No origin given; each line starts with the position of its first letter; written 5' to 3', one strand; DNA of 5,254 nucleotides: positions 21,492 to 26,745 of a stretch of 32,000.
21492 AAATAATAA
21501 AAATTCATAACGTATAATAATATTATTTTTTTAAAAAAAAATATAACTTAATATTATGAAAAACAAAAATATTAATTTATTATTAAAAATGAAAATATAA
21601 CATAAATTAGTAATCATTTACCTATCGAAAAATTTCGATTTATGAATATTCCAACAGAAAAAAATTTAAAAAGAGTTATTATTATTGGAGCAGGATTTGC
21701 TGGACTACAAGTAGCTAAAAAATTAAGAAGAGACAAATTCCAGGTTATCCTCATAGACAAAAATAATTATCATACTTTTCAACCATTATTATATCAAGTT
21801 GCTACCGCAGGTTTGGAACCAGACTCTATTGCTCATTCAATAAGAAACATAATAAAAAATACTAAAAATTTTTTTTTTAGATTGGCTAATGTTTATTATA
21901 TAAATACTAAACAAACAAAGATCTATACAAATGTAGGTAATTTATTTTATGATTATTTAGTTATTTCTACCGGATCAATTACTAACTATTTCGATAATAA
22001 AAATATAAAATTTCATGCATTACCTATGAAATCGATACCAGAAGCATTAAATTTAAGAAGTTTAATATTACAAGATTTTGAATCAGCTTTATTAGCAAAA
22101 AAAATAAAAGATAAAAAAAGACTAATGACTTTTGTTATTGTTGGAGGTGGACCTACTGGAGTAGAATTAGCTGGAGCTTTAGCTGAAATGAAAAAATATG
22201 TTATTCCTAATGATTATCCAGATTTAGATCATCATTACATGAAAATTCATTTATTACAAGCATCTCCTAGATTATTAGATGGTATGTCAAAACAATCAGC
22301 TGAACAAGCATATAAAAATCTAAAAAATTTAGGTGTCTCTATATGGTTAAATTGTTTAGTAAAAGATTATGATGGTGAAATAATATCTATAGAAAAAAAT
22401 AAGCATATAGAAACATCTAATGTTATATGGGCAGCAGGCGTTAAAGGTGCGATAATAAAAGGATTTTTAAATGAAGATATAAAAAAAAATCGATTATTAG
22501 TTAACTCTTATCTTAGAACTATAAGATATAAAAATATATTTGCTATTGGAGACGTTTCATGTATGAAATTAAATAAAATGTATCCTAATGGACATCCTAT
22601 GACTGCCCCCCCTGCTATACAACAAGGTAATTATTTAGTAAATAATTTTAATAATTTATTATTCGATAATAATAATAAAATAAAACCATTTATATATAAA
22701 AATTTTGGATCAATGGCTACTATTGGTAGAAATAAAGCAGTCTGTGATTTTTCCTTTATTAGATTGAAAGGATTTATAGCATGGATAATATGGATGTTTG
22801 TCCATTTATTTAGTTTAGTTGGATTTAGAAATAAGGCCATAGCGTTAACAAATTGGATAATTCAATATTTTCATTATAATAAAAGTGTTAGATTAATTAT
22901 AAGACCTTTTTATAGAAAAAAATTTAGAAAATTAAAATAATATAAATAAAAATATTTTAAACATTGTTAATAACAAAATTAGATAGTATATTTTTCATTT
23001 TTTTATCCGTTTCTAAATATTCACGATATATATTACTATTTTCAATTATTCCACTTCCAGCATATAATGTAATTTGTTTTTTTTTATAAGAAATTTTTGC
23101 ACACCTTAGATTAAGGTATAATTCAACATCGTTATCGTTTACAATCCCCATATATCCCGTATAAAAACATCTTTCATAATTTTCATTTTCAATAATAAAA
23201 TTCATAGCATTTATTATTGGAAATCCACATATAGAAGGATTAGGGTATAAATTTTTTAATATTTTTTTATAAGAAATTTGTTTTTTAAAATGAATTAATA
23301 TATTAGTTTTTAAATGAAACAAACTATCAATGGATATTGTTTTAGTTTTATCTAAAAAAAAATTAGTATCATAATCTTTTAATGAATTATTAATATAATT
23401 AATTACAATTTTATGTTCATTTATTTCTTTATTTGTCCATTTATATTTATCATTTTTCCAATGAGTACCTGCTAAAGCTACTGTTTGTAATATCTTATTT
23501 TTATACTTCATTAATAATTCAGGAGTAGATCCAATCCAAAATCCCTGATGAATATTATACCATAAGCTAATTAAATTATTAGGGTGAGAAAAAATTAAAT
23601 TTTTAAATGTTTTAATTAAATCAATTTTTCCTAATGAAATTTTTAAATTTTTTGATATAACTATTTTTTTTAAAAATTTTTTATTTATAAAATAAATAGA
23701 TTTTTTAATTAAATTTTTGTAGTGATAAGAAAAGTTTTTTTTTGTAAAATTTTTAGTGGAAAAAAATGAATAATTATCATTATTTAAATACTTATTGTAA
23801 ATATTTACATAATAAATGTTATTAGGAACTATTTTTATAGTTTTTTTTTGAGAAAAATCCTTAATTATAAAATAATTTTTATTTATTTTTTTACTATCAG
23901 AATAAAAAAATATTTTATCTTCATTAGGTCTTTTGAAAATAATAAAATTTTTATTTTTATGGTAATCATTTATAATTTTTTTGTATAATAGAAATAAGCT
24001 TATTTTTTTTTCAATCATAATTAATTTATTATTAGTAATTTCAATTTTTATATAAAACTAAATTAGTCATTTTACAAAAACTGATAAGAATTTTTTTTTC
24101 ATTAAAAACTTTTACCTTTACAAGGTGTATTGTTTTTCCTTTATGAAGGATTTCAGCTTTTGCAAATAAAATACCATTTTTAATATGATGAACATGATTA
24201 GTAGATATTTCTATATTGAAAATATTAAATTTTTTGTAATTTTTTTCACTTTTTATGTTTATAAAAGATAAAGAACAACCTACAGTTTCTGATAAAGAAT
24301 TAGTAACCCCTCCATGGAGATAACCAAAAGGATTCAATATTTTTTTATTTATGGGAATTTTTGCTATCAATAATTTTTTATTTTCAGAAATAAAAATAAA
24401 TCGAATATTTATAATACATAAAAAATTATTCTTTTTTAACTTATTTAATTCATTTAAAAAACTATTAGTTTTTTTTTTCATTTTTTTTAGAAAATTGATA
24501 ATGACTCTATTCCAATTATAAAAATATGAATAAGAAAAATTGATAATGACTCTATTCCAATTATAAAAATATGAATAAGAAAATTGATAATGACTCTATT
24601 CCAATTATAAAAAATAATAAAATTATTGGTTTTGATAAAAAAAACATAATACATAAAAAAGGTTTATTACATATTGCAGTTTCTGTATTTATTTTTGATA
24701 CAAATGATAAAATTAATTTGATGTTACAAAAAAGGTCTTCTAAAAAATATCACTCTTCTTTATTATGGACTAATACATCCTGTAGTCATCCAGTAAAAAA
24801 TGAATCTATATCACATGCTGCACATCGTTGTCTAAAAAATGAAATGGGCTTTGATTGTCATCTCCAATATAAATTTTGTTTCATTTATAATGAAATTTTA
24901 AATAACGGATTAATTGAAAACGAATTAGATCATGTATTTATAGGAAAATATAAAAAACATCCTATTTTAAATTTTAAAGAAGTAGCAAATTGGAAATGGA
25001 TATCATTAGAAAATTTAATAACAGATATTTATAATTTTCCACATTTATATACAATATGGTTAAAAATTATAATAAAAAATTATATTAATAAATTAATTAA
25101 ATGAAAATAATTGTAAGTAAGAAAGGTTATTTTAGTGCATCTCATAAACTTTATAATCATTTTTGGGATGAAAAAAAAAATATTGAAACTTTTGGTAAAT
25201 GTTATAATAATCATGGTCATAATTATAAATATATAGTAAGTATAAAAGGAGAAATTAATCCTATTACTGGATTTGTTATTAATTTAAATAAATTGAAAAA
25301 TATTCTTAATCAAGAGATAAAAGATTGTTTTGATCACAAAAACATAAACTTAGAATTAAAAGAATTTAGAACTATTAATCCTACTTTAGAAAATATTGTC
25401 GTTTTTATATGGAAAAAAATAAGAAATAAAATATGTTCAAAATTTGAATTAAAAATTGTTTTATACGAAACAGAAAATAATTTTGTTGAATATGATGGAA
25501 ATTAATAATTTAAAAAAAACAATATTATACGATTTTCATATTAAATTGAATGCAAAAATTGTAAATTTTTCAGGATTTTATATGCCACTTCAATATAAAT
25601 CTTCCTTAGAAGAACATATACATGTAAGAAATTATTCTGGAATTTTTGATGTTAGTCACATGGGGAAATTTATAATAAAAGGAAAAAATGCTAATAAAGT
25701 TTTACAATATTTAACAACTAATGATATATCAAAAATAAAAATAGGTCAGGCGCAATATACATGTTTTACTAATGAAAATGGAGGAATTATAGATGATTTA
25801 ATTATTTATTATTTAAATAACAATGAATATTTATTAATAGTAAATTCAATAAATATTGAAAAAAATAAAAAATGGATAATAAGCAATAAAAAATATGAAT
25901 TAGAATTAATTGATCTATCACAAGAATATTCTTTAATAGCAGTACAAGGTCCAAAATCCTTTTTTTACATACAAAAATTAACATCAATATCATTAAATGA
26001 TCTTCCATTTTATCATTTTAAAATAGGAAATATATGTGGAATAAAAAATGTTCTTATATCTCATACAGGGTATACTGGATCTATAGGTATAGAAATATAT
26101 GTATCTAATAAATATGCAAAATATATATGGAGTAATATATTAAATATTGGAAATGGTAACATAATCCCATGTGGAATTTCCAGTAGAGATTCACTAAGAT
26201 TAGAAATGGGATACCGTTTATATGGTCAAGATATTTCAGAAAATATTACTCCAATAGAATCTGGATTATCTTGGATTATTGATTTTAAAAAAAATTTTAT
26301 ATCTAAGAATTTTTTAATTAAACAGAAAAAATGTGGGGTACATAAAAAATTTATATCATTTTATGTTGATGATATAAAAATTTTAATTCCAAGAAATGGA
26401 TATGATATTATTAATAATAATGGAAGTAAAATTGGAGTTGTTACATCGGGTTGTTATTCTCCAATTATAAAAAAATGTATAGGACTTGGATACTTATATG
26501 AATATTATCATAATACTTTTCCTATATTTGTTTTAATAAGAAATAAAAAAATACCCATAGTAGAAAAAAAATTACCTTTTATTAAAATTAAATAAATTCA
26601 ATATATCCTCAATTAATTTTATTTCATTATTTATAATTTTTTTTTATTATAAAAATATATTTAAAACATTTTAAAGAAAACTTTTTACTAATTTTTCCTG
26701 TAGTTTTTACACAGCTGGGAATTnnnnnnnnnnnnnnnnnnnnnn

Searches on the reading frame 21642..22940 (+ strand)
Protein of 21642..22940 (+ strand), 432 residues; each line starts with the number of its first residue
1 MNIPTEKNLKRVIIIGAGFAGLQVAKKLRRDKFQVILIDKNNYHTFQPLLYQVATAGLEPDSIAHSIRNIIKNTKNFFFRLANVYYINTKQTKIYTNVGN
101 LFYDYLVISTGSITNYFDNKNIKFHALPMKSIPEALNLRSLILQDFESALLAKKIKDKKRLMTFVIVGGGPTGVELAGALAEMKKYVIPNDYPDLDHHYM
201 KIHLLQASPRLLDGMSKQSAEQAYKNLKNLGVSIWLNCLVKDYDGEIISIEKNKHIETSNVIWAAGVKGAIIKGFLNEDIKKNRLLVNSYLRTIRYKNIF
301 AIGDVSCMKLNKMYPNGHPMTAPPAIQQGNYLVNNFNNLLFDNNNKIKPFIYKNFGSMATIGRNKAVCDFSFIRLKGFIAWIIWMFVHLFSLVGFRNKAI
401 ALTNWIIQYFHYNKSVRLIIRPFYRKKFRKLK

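Call 14: search_protein_families(library=ncbifam, proteins=[window:21642-22940:+], max_evalue=0.00001)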
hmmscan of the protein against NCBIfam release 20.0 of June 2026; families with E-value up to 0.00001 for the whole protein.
window:21642-22940:+ (432 aa): 23 families
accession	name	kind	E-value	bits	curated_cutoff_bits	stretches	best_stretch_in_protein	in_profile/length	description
TIGR03169.1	Nterm_to_SelD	hypoth_equivalog_domain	4.8e-25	88.7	310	1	81-381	73-351/365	pyridine nucleotide-disulfide oxidoreductase family protein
NF003437.0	PRK04965.1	equivalog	1.7e-16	60.2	392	1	11-307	4-276/378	NADH:flavorubredoxin reductase NorW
TIGR01350.1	lipoamide_DH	equivalog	8.9e-15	54.3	408.8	1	105-338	134-331/461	dihydrolipoyl dehydrogenase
NF007123.0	PRK09564.1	equivalog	1.4e-13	50.4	458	1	142-308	130-286/444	CoA-disulfide reductase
NF049943.1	SQR_III_seleno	exception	8.6e-13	47.9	525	1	10-113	1-107/406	type III sulfide quinone reductase, selenoprotein subtype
TIGR03385.1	CoA_CoA_reduc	equivalog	3e-12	46.1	578.8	1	11-310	1-287/439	CoA-disulfide reductase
NF046103.1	NOXase_Strep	equivalog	2.2e-11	43.4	600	1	101-313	100-288/442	H2O-forming NADH oxidase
NF004943.0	PRK06292.2-1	equivalog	8.3e-11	41.3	432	1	163-307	173-309/456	dihydrolipoyl dehydrogenase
NF042949.2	3PPDioc_HcaD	equivalog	1.4e-09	37.2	450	1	10-309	2-279/386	3-phenylpropionate/cinnamic acid dioxygenase ferredoxin--NAD(+) reductase subunit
TIGR04369.1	fusion_not_SelD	hypoth_equivalog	1.3e-08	33.5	700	0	29-182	21-163/701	oxidoreductase/SelD-related fusion protein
NF003585.0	PRK05249.1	equivalog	3e-08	32.7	465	0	200-306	200-313/464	Si-specific NAD(P)(+) transhydrogenase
TIGR02053.1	MerA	equivalog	9.1e-08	31.5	454.45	0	158-310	164-313/465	mercury(II) reductase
NF004945.0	PRK06292.2-3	equivalog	1.2e-07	31.1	494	0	64-307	94-306/457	dihydrolipoyl dehydrogenase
NF004991.0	PRK06370.1-3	subfamily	2.5e-07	29.6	620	0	163-308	204-343/509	FAD-containing oxidoreductase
NF007039.0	PRK09496.3-2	equivalog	4.4e-07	29.1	293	0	11-42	2-33/446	Trk system potassium transporter TrkA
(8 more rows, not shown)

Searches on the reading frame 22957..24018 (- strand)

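Call 14: search_protein_families(library=ncbifam, proteins=[window:22957-24018:-], max_evalue=0.00001)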
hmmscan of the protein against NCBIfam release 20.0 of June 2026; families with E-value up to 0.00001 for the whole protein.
window:22957-24018:- (353 aa): 23 families
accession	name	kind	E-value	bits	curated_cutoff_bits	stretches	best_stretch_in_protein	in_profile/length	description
TIGR00543.1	isochor_syn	subfamily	3.3e-57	194.3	224.75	1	97-346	87-347/349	isochorismate synthase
NF005380.0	PRK06923.1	equivalog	4.8e-30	105.1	486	1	63-351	86-392/399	isochorismate synthase DhbC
NF005459.0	PRK07054.1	equivalog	6.8e-29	101.3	475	1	99-344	197-452/476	isochorismate synthase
TIGR01820.1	TrpE-arch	equivalog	5.1e-22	78.8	512.05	1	49-346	147-446/449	anthranilate synthase component I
NF006563.0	PRK09070.1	equivalog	6.6e-22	77.7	514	1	46-347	137-443/447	aminodeoxychorismate synthase component I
NF010089.0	PRK13574.1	equivalog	1.8e-21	76.7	527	1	95-344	155-414/421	anthranilate synthase component I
NF011588.0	PRK15012.1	equivalog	3.9e-20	72.2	488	1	99-342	171-422/431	isochorismate synthase MenF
TIGR00564.1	trpE_most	equivalog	1.6e-19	70.3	517.7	1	75-345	171-451/455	anthranilate synthase component I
NF011591.0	PRK15016.1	equivalog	5.8e-18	65.1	624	1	102-348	131-388/391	isochorismate synthase EntC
NF010087.0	PRK13572.1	equivalog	1.7e-17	63.2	580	1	99-351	174-434/435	anthranilate synthase component I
TIGR00553.1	pabB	equivalog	7.8e-17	61.4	328.4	1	161-343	134-328/329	aminodeoxychorismate synthase component I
TIGR01824.1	PabB-clade2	equivalog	1.2e-16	60.9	408.55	1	131-343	131-354/355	aminodeoxychorismate synthase, component I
NF005009.0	PRK06404.1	equivalog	5.7e-16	58.7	422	1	42-340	50-346/351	anthranilate synthase component I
TIGR03494.1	salicyl_syn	equivalog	6.1e-16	58.3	325.15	1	96-346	160-421/425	salicylate synthase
NF005486.0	PRK07093.1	equivalog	1.4e-14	53.9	275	1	43-341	14-318/323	aminodeoxychorismate synthase component I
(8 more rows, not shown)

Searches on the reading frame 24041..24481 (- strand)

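Call 14: search_protein_families(library=ncbifam, proteins=[window:24041-24481:-], max_evalue=0.00001)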
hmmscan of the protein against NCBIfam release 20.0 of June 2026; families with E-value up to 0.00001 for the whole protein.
window:24041-24481:- (146 aa): 4 families
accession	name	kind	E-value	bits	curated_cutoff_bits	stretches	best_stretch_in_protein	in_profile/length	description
NF047425.1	MenI_Listeria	exception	4.2e-20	71.7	185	1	24-141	7-117/122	1,4-dihydroxy-2-naphthoyl-CoA hydrolase MenI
NF007631.0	PRK10293.1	equivalog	1.6e-15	57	226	1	4-141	4-134/136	1,4-dihydroxy-2-naphthoyl-CoA hydrolase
TIGR00369.1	unchar_dom_1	domain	2.3e-15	56.7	36.6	1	36-140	16-115/117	hotdog fold thioesterase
NF007607.0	PRK10254.1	equivalog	1.6e-12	47.7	237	1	4-143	4-136/137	proofreading thioesterase EntH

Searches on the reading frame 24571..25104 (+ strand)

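Call 14: search_protein_families(library=ncbifam, proteins=[window:24571-25104:+], max_evalue=0.00001)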
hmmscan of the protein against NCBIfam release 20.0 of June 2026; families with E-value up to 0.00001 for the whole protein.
window:24571-25104:+ (177 aa): 3 families
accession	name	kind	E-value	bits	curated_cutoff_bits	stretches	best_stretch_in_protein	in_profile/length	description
NF002995.0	PRK03759.1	equivalog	1.9e-33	115.7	127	1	15-166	15-167/185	isopentenyl-diphosphate Delta-isomerase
TIGR02150.1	IPP_isom_1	equivalog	3.1e-24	85.6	105.8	1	14-167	6-158/159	isopentenyl-diphosphate delta-isomerase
NF041653.1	Nud_hyd_Meth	equivalog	5.7e-06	26.2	300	1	14-169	7-158/170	Nudix hydrolase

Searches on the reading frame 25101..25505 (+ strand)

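Call 14: search_protein_families(library=ncbifam, proteins=[window:25101-25505:+], max_evalue=0.00001)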
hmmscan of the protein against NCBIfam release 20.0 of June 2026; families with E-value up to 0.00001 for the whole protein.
window:25101-25505:+ (134 aa): 2 families
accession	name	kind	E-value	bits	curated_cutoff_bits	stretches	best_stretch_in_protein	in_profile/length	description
TIGR00039.1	6PTHBS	subfamily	2e-25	89.5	125.5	1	4-133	3-121/124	6-pyruvoyl tetrahydropterin synthase/6-carboxytetrahydropterin synthase family protein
TIGR03367.1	queuosine_QueD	equivalog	4.5e-17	62.2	89.25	1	6-108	3-91/92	6-carboxytetrahydropterin synthase QueD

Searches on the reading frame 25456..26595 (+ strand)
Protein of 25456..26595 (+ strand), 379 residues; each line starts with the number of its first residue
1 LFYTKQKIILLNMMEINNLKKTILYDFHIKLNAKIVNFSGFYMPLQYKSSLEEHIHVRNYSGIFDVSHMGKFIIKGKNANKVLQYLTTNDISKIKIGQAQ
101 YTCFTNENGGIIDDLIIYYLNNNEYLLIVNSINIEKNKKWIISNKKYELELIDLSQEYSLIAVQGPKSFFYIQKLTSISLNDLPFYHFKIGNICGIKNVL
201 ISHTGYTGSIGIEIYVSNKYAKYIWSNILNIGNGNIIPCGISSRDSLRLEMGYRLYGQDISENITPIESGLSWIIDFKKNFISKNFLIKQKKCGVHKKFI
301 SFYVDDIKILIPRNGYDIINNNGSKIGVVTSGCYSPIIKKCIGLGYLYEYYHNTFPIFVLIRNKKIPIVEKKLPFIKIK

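Call 14: search_protein_families(library=ncbifam, proteins=[window:25456-26595:+], max_evalue=0.00001)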
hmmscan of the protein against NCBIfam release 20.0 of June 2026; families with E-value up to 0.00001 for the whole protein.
window:25456-26595:+ (379 aa): 8 families
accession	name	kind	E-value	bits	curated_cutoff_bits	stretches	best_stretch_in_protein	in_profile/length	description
NF001567.0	PRK00389.1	subfamily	3.4e-120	401.3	300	1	18-377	2-354/359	glycine cleavage system aminomethyltransferase GcvT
TIGR00528.1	gcvT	equivalog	1.7e-101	339.8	235.85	1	19-377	1-361/362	glycine cleavage system aminomethyltransferase GcvT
NF010093.0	PRK13579.1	equivalog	9.5e-76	255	459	1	14-377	4-365/371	glycine cleavage system aminomethyltransferase GcvT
NF053776.1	TmaoDeMthMsil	equivalog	4.4e-48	164.4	1100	1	20-345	386-719/763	trimethylamine N-oxide demethylase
TIGR01372.1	soxA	subfamily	3e-39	134.5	1164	1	52-345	648-955/996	sarcosine oxidase subunit alpha family protein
NF009133.0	PRK12486.1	equivalog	4e-39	134.6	410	1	42-348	36-340/369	dimethylsulfoniopropionate demethylase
NF047885.1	VanMgalDeMLigM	equivalog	6.7e-15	55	580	1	45-253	30-250/461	vanillate/3-O-methylgallate O-demethylase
NF047633.1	SyrngDmethDesA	equivalog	4.9e-13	48.4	800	1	47-233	33-228/453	syringate O-demethylase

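Call 55: find_homologous_proteins(query=window:25456-26595:+)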
Query window:25456-26595:+ (379 aa): 7732 proteins with E <= 0.001 among 8000 candidates; the best 120 are listed.
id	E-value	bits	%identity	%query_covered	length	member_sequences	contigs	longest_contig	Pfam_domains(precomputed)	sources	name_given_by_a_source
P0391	1.7e-239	812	100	97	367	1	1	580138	PF01571.27,PF08669.18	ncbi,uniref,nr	ncbi:glycine cleavage system aminomethyltransferase GcvT [Blattabacterium cuenoti]|uniref:glycine cl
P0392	7.6e-181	619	77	97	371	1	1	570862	PF01571.27,PF08669.18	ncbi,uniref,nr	ncbi:glycine cleavage system aminomethyltransferase GcvT [Blattabacterium cuenoti]|uniref:glycine cl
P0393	6.4e-153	527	67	96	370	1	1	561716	PF01571.27,PF08669.18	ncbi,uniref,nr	ncbi:glycine cleavage system aminomethyltransferase GcvT [Blattabacterium cuenoti]|uniref:glycine cl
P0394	4.5e-147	508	66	99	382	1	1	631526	PF01571.27,PF08669.18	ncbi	-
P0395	9.5e-146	504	66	95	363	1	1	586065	PF01571.27,PF08669.18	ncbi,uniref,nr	ncbi:glycine cleavage system aminomethyltransferase GcvT [Blattabacterium cuenoti]|uniref:glycine cl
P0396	1.9e-143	496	65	97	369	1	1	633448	PF01571.27,PF08669.18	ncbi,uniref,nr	ncbi:glycine cleavage system aminomethyltransferase GcvT [Blattabacterium cuenoti]|uniref:glycine cl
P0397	2.4e-143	496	64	96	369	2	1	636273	PF01571.27,PF08669.18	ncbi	-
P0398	7.6e-143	494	64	96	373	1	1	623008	PF01571.27,PF08669.18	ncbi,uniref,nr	ncbi:glycine cleavage system aminomethyltransferase GcvT [Blattabacterium sp. DPU]|uniref:glycine cl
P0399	9.5e-143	494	66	96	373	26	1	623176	PF01571.27,PF08669.18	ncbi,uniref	ncbi:glycine cleavage system aminomethyltransferase GcvT [Blattabacterium cuenoti]|uniref:glycine cl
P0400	1.5e-142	493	66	96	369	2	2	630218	PF01571.27,PF08669.18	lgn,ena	-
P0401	6.1e-142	491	65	96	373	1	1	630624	PF01571.27,PF08669.18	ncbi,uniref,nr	ncbi:glycine cleavage system aminomethyltransferase GcvT [Blattabacterium cuenoti]|uniref:glycine cl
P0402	2.5e-141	489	63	96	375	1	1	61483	PF01571.27,PF08669.18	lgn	-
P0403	2.6e-141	489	64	96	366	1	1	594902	PF01571.27,PF08669.18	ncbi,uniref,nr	ncbi:glycine cleavage system aminomethyltransferase GcvT [Blattabacterium cuenoti]|uniref:glycine cl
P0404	4.4e-141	488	63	96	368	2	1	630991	PF01571.27,PF08669.18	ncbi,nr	nr:glycine cleavage system aminomethyltransferase GcvT [Blattabacterium cuenoti]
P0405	4.5e-141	488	64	96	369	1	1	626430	PF01571.27,PF08669.18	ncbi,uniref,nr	ncbi:glycine cleavage system aminomethyltransferase GcvT [Blattabacterium cuenoti]|uniref:glycine cl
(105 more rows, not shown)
